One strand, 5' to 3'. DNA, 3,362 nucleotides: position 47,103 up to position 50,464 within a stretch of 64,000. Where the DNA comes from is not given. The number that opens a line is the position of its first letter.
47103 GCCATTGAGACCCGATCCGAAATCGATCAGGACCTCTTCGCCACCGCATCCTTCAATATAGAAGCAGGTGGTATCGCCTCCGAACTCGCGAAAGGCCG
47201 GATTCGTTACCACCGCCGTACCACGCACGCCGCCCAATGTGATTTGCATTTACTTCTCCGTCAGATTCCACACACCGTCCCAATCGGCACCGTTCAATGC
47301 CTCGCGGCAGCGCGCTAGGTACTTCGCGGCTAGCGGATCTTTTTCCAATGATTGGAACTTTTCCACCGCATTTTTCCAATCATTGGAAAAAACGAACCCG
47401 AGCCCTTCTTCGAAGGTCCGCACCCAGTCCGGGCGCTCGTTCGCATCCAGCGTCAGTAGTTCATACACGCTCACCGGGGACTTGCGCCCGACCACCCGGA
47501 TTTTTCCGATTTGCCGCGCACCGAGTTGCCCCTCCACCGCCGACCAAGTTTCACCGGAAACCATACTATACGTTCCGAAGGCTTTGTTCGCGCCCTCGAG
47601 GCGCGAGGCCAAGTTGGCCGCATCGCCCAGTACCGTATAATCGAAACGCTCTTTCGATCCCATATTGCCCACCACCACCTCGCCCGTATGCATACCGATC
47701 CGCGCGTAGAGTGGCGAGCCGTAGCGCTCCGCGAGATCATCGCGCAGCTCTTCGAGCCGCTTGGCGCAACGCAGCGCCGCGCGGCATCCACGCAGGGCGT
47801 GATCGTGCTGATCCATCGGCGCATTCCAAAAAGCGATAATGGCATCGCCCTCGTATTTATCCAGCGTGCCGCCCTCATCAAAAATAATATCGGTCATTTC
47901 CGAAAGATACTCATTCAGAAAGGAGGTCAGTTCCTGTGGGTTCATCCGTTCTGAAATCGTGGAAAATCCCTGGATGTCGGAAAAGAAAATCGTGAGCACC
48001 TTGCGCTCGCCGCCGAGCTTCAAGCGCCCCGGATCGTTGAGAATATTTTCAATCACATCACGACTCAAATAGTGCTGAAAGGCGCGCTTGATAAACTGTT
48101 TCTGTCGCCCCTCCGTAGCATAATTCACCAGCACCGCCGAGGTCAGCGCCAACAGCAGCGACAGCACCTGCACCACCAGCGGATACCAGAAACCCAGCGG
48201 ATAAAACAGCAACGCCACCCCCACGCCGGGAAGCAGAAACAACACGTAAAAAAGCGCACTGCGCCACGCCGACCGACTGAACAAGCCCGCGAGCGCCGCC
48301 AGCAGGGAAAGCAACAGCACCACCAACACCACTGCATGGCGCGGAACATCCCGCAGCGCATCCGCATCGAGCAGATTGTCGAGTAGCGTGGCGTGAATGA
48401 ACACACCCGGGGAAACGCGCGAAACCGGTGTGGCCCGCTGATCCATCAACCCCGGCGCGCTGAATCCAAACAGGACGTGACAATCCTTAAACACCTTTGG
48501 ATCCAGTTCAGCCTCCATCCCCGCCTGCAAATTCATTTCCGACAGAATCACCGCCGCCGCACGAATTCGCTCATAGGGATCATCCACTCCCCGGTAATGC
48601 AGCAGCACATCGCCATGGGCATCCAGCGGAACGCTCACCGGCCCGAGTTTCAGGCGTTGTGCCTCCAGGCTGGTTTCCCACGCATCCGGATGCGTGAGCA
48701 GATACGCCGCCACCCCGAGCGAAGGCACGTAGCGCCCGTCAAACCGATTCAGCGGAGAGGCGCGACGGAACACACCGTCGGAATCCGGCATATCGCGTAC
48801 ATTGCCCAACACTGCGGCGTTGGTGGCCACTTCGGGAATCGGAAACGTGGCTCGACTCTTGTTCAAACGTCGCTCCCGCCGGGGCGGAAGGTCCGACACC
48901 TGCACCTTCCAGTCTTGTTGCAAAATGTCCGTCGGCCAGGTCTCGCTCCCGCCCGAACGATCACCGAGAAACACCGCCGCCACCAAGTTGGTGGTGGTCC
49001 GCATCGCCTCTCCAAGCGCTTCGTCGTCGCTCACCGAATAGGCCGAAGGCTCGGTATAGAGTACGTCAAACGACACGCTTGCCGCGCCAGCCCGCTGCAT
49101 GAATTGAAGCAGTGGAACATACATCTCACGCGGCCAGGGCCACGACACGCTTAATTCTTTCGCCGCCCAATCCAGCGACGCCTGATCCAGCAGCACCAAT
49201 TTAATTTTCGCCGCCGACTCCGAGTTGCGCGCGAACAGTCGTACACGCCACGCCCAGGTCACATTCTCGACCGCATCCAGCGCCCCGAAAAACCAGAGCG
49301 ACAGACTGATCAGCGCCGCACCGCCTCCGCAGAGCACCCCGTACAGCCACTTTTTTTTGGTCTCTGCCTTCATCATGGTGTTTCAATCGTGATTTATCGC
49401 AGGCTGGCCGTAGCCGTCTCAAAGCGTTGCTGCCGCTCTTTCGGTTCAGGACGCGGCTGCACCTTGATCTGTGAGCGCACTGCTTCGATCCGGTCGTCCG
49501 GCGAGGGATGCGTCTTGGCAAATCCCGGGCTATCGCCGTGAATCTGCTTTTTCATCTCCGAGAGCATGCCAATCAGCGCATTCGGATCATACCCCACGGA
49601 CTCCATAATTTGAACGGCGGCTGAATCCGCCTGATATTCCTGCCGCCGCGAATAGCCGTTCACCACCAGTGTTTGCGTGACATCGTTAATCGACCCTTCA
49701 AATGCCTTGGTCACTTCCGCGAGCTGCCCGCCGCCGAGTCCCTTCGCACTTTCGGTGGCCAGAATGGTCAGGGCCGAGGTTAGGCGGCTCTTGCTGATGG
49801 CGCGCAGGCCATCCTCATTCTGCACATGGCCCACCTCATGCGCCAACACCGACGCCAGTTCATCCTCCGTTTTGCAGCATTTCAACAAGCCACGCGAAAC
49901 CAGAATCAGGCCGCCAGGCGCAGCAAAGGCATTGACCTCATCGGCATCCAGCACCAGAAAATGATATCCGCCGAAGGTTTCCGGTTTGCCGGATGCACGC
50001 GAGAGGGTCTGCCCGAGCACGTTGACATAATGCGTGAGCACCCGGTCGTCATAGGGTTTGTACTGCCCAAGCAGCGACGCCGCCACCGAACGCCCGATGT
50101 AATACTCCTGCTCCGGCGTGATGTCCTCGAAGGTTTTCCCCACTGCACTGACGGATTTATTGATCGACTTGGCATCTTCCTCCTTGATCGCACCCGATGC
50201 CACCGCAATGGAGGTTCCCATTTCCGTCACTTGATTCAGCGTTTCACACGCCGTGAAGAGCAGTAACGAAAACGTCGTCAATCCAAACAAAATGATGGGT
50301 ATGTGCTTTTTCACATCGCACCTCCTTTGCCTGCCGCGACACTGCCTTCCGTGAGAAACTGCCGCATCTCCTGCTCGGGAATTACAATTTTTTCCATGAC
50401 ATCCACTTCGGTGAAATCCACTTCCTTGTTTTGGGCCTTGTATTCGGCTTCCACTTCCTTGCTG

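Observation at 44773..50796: Self-contained putative cAMP module: SH3 protein, M48 protease, CHASE2 cyclase, MBL hydrolase, cNMP-MscS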

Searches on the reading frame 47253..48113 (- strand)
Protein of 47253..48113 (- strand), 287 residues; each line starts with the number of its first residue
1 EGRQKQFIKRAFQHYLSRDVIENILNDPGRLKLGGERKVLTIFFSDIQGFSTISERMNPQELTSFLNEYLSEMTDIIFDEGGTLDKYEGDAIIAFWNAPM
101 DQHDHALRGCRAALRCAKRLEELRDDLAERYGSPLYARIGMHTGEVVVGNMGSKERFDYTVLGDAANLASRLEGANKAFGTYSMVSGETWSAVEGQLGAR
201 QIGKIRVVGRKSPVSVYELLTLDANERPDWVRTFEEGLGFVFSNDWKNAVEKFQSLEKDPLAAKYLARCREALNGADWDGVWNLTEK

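Call 41: search_solved_structures(query=window:47253-48113:-, max_evalue=1e-10, show_alignments=5)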
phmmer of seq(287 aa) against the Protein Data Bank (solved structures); distinct sequences matched with E-value up to 1e-10: 31.
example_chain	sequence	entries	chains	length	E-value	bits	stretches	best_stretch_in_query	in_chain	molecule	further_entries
6fht_A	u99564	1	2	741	1.5e-37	133.1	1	8-219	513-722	Bacteriophytochrome,Adenylate cyclase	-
3r5g_A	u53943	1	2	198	1.1e-36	130.2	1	33-220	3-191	CyaB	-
2w01_A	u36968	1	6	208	3.9e-33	118.5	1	31-219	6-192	ADENYLATE CYCLASE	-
1wc1_A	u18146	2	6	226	5.2e-26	95.1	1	31-176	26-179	ADENYLATE CYCLASE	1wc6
1wc0_A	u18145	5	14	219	1.2e-25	93.9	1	35-177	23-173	ADENYLATE CYCLASE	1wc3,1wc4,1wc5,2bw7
5x4u_A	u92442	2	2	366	3.6e-24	89.1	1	30-192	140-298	Photoactivated adenylyl cyclase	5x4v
4yus_A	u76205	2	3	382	4.1e-24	88.9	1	30-191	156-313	Family 3 adenylate cyclase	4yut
9f1w_A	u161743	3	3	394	4.5e-24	88.8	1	30-191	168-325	Family 3 adenylate cyclase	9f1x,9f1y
5x4t_A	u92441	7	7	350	5.1e-24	88.6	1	30-192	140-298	Photoactivated adenylyl cyclase | Family 3 adenylate cyclase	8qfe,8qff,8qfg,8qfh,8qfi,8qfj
9f1z_A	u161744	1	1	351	5.2e-24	88.6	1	30-192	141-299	Family 3 adenylate cyclase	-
5mbg_A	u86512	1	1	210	1.1e-21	80.9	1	41-219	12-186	Beta subunit of photoactivated adenylyl cyclase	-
5mbk_A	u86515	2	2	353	1.8e-21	80.2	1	36-218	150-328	Beta subunit of photoactivated adenylyl cyclase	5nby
5m27_A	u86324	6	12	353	1.8e-21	80.2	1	36-218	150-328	Beta subunit of photoactivated adenylyl cyclase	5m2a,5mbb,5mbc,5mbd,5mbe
5mbj_A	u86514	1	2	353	1.8e-21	80.2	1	36-218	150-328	Beta subunit of photoactivated adenylyl cyclase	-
5mbh_A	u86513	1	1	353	3.8e-20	75.9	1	40-218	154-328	Beta subunit of photoactivated adenylyl cyclase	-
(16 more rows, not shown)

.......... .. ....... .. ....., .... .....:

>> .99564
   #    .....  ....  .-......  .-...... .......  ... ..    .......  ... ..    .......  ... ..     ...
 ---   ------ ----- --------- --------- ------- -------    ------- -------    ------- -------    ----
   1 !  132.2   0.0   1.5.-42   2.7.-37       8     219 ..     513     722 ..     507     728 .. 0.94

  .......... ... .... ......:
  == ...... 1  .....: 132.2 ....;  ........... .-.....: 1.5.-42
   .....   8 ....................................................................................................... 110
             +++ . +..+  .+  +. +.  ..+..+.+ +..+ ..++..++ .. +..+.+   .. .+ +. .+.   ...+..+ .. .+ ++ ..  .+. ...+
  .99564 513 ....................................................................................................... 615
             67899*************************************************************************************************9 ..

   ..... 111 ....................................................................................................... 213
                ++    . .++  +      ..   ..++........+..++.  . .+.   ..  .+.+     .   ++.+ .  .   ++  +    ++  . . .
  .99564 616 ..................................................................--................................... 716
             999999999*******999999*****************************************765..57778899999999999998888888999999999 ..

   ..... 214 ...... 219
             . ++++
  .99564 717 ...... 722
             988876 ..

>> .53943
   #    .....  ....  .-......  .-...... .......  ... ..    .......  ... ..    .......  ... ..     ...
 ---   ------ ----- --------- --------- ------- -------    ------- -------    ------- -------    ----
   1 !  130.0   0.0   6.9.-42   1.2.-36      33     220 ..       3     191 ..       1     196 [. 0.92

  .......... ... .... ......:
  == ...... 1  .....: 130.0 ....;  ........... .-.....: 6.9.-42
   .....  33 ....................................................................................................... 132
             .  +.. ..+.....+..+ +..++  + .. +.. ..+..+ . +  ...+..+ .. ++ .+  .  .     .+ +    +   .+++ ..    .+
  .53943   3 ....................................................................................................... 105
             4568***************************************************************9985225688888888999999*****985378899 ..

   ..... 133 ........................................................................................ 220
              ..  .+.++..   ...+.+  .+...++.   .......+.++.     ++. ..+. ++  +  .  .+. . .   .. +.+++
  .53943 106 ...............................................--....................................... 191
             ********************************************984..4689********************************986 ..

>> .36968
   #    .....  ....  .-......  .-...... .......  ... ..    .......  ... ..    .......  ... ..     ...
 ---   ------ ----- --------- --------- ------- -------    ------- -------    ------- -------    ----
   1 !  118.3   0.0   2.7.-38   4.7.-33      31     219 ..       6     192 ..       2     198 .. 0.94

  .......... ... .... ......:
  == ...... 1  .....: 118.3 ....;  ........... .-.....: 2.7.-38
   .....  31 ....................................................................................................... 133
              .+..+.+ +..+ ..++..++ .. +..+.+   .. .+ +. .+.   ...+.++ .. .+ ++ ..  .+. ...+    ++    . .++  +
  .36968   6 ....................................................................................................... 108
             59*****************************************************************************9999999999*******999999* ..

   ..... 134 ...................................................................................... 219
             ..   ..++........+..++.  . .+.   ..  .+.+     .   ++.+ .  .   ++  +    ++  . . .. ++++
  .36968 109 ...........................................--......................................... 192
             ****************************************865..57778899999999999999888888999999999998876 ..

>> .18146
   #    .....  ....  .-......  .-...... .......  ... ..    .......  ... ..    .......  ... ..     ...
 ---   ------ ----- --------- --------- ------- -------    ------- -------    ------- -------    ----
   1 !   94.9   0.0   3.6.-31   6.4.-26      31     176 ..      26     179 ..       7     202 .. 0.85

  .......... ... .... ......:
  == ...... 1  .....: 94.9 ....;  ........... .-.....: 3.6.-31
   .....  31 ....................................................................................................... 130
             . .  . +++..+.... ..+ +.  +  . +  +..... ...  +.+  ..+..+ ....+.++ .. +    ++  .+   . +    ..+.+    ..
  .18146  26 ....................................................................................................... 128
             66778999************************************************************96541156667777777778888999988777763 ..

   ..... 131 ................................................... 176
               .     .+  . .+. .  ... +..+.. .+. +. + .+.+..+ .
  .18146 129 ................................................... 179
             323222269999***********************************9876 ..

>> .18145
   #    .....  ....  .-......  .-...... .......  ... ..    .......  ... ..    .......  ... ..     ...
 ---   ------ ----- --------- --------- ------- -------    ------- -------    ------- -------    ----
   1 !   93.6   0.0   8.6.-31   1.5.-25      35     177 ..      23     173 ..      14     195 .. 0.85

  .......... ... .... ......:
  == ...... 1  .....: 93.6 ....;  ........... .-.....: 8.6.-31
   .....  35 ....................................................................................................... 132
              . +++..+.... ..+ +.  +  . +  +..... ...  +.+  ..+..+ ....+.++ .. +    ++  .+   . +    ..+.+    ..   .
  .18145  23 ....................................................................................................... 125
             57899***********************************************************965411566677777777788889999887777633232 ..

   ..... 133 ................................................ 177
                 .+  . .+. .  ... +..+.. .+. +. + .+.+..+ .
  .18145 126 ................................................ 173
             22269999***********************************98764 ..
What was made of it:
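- On Class III (IIIb) adenylate cyclase: The guanylate cyclase Cya2 has E/G at these positions (call 41).
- On Pycsar anti-phage system: The specificity pair is K/T (call 41).
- Closest known: Synechocystis Cya2, a class III guanylate cyclase. Different: The window enzyme has Lys/Thr (call 41).
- Cyclase: the Lys507/Thr581 pair aligns with the K/T of P. aeruginosa CyaB and S. platensis CyaC, and contrasts with the E/G of the guanylate cyclase Cya2 (call 41). The specificity residues are purine/adenine type, K/T (call 41).
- Tried and rejected: Guanylate or pyrimidine cyclase: rejected by the K/T pair (call 41).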

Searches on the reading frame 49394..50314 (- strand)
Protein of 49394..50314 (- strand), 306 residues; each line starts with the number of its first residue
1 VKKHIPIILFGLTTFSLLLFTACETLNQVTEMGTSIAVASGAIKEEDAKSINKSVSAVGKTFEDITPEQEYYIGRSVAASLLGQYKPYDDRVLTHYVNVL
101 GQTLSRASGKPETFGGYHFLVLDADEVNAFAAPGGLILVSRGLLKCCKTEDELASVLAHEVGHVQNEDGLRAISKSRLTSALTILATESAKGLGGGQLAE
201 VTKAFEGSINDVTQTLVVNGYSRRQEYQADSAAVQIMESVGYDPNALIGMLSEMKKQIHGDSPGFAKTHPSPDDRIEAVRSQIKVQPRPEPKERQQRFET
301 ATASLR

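Call 3: search_protein_families(library=pfam, proteins=[window:49394-50314:-], max_evalue=0.01)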
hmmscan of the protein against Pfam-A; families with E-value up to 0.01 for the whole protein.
window:49394-50314:- (306 aa): 1 family
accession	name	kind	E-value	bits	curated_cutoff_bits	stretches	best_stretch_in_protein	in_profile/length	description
PF01435.24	Peptidase_M48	-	9.8e-36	123.8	20.3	1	97-281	7-184/186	Peptidase family M48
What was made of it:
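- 49394..50314 (-): M48 zinc-metalloprotease lipoprotein, 306 aa. Lipobox LFTAC (Cys23), HEVGH 159-163, E226xxAD, THP 268-270. It is a BepA-type protease domain without the TPR domain. Pfam 123.8 bits (call 3).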

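Call 4: search_protein_families(library=ncbifam, proteins=[window:49394-50314:-], max_evalue=0.01)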
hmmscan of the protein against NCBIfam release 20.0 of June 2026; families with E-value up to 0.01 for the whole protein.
window:49394-50314:- (306 aa): 9 families
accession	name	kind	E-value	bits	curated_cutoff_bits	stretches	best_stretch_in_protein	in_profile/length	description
NF052400.1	M48_BAM_BepA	equivalog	9.1e-31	107.1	570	1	59-288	34-262/483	beta-barrel assembly-enhancing protease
NF052399.1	M48_lipo_LoiP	exception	3e-18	66.2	365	1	121-284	91-245/247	metalloprotease LoiP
NF003965.0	PRK05457.1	equivalog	7.6e-12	45.2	245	1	121-168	99-149/285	protease HtpX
NF002363.0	PRK01345.1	equivalog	1.3e-09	37.6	422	1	119-238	87-214/318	zinc metalloprotease HtpX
NF003425.0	PRK04897.1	equivalog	3.9e-09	36.1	355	1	121-256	102-252/298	zinc metalloprotease HtpX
NF002775.0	PRK02870.1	equivalog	2.2e-08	33.7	285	1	120-168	137-188/338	zinc metalloprotease HtpX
NF002826.0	PRK03001.1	equivalog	2.4e-08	33.5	369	1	123-270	92-242/285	zinc metalloprotease HtpX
NF002669.0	PRK02391.1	equivalog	6.2e-06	25.6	341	1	128-255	106-240/298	zinc metalloprotease HtpX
NF002839.0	PRK03072.1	equivalog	1.3e-05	24.4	412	1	138-255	115-233/291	zinc metalloprotease HtpX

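Call 58: search_protein_families(library=padloc, proteins=[window:49394-50314:-], max_evalue=0.01)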
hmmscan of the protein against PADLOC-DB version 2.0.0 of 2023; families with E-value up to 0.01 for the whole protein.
window:49394-50314:- (306 aa): 0 families

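Call 68: search_solved_structures(query=window:49394-50314:-, max_evalue=0.001, show_alignments=1)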
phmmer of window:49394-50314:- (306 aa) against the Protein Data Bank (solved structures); distinct sequences matched with E-value up to 0.001: 7.
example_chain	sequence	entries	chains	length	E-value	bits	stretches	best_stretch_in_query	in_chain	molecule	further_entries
3c37_A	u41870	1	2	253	4.9e-25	91.5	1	60-287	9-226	Peptidase, M48 family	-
6sar_A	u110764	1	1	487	1.3e-22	83.6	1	66-299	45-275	Beta-barrel assembly-enhancing protease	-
28jq_F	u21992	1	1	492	1.3e-22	83.5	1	68-299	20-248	Beta-barrel assembly-enhancing protease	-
28jr_F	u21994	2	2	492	1.8e-22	83.1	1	68-299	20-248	Beta-barrel assembly-enhancing protease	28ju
6ait_A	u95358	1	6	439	2.7e-22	82.5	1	69-299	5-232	Beta-barrel assembly-enhancing protease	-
28jl_F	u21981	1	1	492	4.5e-22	81.8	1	68-299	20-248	Beta-barrel assembly-enhancing protease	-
3cqb_A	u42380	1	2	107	0.00029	23.4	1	116-169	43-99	Probable protease htpX homolog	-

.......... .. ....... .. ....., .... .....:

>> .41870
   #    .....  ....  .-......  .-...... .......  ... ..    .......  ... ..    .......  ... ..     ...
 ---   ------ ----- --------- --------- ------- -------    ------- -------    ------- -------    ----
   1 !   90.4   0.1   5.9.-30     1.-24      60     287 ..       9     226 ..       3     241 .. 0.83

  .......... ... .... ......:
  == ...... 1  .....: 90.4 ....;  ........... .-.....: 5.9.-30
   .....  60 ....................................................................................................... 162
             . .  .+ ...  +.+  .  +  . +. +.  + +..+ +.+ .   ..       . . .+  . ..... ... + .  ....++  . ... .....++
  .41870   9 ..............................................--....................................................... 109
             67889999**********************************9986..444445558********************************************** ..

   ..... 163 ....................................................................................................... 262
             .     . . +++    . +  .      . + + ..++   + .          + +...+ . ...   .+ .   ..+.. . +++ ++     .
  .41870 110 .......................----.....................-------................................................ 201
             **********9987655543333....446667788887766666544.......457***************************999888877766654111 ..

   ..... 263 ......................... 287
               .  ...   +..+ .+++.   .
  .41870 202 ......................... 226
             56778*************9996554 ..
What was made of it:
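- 49394..50314 (-): Closest solved structures are 3c37 and the E. coli BepA protease domain (call 68).
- On BepA (M48 plus TPR): The BepA protease domain aligns (call 68).
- The M48 domain is closest to BepA (calls 4, 68).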
